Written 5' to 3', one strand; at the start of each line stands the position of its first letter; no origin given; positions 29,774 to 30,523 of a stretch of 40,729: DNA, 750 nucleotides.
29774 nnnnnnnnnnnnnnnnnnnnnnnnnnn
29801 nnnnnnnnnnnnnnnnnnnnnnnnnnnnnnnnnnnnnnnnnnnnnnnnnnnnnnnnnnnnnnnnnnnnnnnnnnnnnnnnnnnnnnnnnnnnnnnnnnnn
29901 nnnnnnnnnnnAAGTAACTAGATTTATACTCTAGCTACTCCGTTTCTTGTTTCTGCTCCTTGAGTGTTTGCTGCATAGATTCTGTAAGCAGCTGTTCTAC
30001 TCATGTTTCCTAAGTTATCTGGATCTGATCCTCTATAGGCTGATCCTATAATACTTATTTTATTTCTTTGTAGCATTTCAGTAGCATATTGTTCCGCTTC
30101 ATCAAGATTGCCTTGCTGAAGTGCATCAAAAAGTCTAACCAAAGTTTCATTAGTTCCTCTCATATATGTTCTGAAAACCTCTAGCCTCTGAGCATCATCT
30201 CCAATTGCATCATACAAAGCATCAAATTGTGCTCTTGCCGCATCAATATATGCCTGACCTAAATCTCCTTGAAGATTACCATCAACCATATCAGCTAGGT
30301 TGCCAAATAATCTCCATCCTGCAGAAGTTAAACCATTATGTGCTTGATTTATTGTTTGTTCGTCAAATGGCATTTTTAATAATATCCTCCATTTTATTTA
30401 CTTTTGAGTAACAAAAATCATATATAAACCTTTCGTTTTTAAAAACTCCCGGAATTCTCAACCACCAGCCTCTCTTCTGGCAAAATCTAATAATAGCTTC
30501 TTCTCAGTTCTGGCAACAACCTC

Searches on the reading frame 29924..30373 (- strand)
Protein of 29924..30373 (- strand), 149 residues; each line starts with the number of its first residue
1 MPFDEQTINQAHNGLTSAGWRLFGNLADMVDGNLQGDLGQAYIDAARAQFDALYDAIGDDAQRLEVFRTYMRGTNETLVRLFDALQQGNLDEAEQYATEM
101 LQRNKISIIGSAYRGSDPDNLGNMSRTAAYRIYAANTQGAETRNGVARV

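Call 31: search_protein_families(library=pfam, proteins=[window:29924-30373:-], max_evalue=0.1)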
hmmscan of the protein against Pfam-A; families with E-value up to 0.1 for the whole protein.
window:29924-30373:- (149 aa): 2 families
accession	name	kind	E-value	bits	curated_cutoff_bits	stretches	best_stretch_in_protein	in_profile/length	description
PF21806.3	DUF6879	-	0.057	13.3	23.9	1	49-100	2-51/167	Family of unknown function (DUF6879)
PF07361.16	Cytochrom_B562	-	0.077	14.1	30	0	38-101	32-91/102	Cytochrome b562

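Call 68: search_protein_families(library=phrogs, proteins=[window:29924-30373:-], max_evalue=0.01)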
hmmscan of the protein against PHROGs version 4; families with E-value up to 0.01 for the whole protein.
window:29924-30373:- (149 aa): 0 families

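Call 69: search_protein_families(library=ncbifam, proteins=[window:29924-30373:-], max_evalue=0.01)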
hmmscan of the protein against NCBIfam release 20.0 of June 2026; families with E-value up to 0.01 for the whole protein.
window:29924-30373:- (149 aa): 0 families
